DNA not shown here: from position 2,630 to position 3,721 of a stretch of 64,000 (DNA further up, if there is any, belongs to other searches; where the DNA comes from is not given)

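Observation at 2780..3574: Standalone SIR2-like (SIR2_2-type) gene wedged between an amidohydrolase gene and parC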

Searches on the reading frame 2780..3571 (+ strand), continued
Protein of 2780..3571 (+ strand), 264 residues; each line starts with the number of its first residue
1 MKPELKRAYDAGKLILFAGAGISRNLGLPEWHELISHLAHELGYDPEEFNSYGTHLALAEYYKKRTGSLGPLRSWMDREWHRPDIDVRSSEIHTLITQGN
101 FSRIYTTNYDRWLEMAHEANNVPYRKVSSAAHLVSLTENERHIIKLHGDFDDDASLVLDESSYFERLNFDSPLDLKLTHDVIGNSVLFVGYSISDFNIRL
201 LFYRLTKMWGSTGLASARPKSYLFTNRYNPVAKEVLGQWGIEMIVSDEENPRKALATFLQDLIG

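Call 34: get_annotated_region(hit=H23, flank=12000)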
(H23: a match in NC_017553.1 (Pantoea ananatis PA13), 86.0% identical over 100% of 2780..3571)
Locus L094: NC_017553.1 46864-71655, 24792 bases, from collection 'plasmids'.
description: Pantoea ananatis PA13 plasmid PAGR_p, complete sequence
organism: Pantoea ananatis PA13 (NCBI taxid 1095774)
taxonomy: Bacteria; Pseudomonadota; Gammaproteobacteria; Enterobacterales; Erwiniaceae; Pantoea; Pantoea ananatis; Pantoea ananatis PA13
host: -; source: -; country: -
typing (MOB-suite, as given by PLSDB): non-mobilizable; replicon rep_cluster_1232
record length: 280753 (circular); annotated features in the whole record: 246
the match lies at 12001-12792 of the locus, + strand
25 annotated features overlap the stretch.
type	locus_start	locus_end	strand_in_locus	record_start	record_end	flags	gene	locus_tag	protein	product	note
CDS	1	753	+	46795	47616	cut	-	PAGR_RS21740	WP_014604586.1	Cof-type HAD-IIB family hydrolase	-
CDS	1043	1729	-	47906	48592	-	-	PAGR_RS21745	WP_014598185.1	hypothetical protein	-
CDS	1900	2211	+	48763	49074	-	-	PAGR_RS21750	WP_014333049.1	hypothetical protein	-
CDS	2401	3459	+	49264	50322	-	-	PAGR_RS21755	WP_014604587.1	diguanylate cyclase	GO:0009966 - regulation of signal transduction [Evidence IEA]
CDS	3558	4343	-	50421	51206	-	map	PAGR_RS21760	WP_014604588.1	type I methionyl aminopeptidase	GO:0036211 - protein modification process [Evidence IEA]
CDS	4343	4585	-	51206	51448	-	-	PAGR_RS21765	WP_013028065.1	ParD-like family protein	-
CDS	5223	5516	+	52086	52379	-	-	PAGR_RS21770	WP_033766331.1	hypothetical protein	-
CDS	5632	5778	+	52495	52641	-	-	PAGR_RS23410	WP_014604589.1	hypothetical protein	-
CDS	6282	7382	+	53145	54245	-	-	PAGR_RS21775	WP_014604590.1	site-specific integrase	GO:0015074 - DNA integration [Evidence IEA]; GO:0006310 - DNA recombination [Evidence IEA]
CDS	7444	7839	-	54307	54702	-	-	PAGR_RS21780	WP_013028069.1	H-NS family nucleoid-associated regulatory protein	GO:0006355 - regulation of DNA-templated transcription [Evidence IEA]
CDS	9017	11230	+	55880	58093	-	fhuE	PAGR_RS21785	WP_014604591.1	ferric-rhodotorulic acid/ferric-coprogen receptor FhuE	GO:0015891 - siderophore transport [Evidence IEA]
CDS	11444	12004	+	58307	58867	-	-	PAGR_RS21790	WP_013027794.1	non-canonical purine NTP pyrophosphatase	GO:0009143 - nucleoside triphosphate catabolic process [Evidence IEA]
CDS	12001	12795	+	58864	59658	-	-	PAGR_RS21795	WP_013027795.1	SIR2 family protein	-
CDS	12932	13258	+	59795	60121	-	-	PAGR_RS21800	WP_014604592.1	YebG family protein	-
CDS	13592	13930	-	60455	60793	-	-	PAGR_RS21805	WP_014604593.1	cupin domain-containing protein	-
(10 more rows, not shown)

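Call 39: find_homologous_proteins(query=L024:5444-6001:+, max_evalue=1e-10)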
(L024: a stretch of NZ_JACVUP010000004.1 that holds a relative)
Query L024:5444-6001:+ (186 aa): 1240 proteins with E <= 1e-10 among 1864 candidates; the best 120 are listed.
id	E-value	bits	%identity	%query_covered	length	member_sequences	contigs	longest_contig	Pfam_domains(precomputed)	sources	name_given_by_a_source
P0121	3.9e-110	383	93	100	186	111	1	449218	PF01725.22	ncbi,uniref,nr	ncbi:non-canonical purine NTP pyrophosphatase [Pantoea eucrina]|uniref:Non-canonical purine NTP pyro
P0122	4.2e-110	383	93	100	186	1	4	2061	PF01725.22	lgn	-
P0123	7.9e-104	363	89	100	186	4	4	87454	PF01725.22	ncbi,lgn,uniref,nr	ncbi:non-canonical purine NTP pyrophosphatase [Pantoea sp.]|uniref:non-canonical purine NTP pyrophos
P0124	1.3e-102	359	88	100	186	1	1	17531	PF01725.22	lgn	-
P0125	2.5e-102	358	87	100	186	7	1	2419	PF01725.22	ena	-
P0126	3.7e-102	357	88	100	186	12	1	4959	PF01725.22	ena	-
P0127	3.8e-102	357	87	100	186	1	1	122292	PF01725.22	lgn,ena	-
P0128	5.2e-102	357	88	100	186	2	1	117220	PF01725.22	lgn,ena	-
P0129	1.2e-101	356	86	100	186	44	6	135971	PF01725.22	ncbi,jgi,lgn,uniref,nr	ncbi:non-canonical purine NTP pyrophosphatase [Pantoea sp.]|uniref:non-canonical purine NTP pyrophos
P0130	1.4e-101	356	87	100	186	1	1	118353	PF01725.22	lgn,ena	-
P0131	2.6e-101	355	85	100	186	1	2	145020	PF01725.22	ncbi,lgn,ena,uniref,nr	ncbi:non-canonical purine NTP pyrophosphatase [[Erwinia] mediterraneensis]|uniref:non-canonical puri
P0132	1.7e-97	342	83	99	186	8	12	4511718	PF01725.22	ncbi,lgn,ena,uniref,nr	ncbi:non-canonical purine NTP pyrophosphatase [Erwinia sp. PK3-005]|uniref:Non-canonical purine NTP 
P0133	1.2e-95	336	82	99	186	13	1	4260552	PF01725.22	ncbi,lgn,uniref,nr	ncbi:non-canonical purine NTP pyrophosphatase [Pantoea alhagi]|uniref:non-canonical purine NTP pyrop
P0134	1.4e-95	336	82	99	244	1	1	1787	PF01725.22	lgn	-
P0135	7.6e-95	334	81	99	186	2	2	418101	PF01725.22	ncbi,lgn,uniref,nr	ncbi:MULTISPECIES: non-canonical purine NTP pyrophosphatase [Pantoea]|uniref:Non-canonical purine NT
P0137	1.3e-93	330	81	100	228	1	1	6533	PF01725.22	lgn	-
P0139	4.3e-91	321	80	99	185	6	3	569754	PF01725.22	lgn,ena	-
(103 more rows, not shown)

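Call 40: find_encoding_contigs(protein=P0132, flank=10000, max_places=3)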
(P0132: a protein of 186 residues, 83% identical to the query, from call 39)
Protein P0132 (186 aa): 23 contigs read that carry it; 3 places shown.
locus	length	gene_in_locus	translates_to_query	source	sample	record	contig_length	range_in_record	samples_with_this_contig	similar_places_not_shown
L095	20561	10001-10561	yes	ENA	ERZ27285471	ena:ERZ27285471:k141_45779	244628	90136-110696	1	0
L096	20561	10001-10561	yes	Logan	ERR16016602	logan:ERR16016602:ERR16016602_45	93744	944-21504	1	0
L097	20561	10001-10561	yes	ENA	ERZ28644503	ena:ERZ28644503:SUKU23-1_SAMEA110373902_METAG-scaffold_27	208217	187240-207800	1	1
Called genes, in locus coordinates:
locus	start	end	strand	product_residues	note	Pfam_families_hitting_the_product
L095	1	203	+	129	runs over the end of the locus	PF01638:HxlR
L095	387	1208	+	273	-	PF00702:Hydrolase (faint), PF08282:Hydrolase_3, PF12710:HAD (faint), PF05116:S6PP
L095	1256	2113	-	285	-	PF00106:adh_short, PF08659:KR, PF13561:adh_short_C2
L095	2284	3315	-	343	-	PF03969:AFG1_ATPase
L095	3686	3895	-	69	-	-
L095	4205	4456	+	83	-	PF04014:MazE_antitoxin (weak)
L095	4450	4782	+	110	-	PF02452:PemK_toxin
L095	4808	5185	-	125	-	-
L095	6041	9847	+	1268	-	PF00534:Glycos_transf_1 (weak), PF13692:Glyco_trans_1_4, PF13524:Glyco_trans_1_2, PF01593:Amino_oxidase (faint), PF13450:NAD_binding_8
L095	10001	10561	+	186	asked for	PF01725:Ham1p_like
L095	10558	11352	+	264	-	PF13289:SIR2_2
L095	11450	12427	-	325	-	-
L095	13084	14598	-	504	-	PF01590:GAF, PF00158:Sigma54_activat, PF14532:Sigma54_activ_2, PF07728:AAA_5 (weak), PF25601:AAA_lid_14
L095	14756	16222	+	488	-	PF00753:Lactamase_B, PF12706:Lactamase_B_2 (weak), PF19583:ODP, PF00258:Flavodoxin_1, PF00301:Rubredoxin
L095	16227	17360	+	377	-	PF01266:DAO (faint), PF03486:HI0933_like (faint), PF07992:Pyr_redox_2, PF13434:Lys_Orn_oxgnase (faint), PF13738:Pyr_redox_3, PF00070:Pyr_redox, PF18113:Rbx_binding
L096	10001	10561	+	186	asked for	PF01725:Ham1p_like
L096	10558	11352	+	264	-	PF13289:SIR2_2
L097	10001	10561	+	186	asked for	PF01725:Ham1p_like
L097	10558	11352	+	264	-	PF13289:SIR2_2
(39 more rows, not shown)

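Call 65: find_related_loci(query=A1, collection=metagenome_contigs, flank=3000)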
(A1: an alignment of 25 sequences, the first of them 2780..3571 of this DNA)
Query A1 (264 aa) in metagenome_contigs; peptide patterns used: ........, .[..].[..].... (x = any residue, [..] = any of these).
600 stretches matched a pattern (row limit reached: there are more); 429 encode a relative of the query (tblastn E <= 1e-3); the best 80 are kept; 80 distinct loci.
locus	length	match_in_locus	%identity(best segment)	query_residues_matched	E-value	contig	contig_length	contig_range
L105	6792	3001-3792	100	1-264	1e-179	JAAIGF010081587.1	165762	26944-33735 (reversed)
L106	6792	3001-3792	88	1-264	1e-161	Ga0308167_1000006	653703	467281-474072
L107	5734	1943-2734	88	1-264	5e-162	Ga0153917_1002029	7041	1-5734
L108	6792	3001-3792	88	1-264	5e-161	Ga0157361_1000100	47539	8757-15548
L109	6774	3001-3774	90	1-258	2e-159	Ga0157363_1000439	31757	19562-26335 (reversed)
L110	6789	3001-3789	86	1-263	3e-157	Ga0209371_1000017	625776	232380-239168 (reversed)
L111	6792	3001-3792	86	1-264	1e-157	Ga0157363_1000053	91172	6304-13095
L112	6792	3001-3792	86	1-264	1e-157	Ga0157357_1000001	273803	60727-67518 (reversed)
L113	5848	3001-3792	86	1-264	7e-158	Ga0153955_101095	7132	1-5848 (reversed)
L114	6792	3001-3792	86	1-264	6e-157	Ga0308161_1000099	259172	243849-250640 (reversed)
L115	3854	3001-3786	86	1-262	2e-159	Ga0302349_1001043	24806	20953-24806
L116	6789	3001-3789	86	1-263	3e-157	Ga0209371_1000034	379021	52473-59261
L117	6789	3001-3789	86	1-263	9e-157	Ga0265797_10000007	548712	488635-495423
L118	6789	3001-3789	86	1-263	1e-156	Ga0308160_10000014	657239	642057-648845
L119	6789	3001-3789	86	1-263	9e-157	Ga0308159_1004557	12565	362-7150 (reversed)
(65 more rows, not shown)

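Call 70: find_encoding_contigs(protein=P0139, flank=4000, max_places=3)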
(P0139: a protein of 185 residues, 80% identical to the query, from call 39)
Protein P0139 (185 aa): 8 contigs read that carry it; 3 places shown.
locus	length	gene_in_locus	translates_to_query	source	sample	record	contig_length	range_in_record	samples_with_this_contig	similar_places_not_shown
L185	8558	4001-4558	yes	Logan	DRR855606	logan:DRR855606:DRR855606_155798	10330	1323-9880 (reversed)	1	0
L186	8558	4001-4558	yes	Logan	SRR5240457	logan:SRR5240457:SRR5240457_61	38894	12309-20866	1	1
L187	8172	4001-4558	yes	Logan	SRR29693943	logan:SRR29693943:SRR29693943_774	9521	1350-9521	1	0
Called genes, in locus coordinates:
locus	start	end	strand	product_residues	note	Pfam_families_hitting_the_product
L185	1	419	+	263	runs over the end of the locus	PF02625:XdhC_CoxI, PF13478:XdhC_C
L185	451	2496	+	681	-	PF01432:Peptidase_M3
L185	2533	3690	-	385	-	PF01494:FAD_binding_3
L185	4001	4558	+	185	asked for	PF01725:Ham1p_like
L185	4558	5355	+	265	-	PF13289:SIR2_2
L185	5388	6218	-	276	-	PF08241:Methyltransf_11 (weak), PF08242:Methyltransf_12 (weak), PF13649:Methyltransf_25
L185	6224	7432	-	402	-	PF02624:YcaO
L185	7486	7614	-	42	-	-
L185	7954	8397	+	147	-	PF20432:Xre-like-HTH, PF09722:Xre_MbcA_ParS_C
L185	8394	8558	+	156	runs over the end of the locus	PF08808:RES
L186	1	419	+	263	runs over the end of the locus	PF02625:XdhC_CoxI, PF13478:XdhC_C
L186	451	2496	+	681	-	PF01432:Peptidase_M3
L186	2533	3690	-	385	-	PF01494:FAD_binding_3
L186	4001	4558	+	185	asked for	PF01725:Ham1p_like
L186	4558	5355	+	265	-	PF13289:SIR2_2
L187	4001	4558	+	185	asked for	PF01725:Ham1p_like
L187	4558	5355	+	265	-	PF13289:SIR2_2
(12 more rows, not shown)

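Call 71: find_encoding_contigs(protein=P0137, flank=4000, max_places=2)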
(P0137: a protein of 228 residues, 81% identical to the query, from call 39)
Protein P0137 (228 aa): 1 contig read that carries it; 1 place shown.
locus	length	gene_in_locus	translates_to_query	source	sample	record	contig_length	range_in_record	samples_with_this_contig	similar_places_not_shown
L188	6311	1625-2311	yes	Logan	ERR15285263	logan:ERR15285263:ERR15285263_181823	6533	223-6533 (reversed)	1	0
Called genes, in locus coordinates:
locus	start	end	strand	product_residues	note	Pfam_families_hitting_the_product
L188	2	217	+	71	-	?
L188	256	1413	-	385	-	PF01494:FAD_binding_3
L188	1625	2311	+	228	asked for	PF01725:Ham1p_like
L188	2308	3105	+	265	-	PF13289:SIR2_2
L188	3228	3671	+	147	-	PF20432:Xre-like-HTH, PF09722:Xre_MbcA_ParS_C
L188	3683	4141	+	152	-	PF08808:RES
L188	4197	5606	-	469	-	PF03845:Spore_permease (weak), PF13520:AA_permease_2, PF00324:AA_permease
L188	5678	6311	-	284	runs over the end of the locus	?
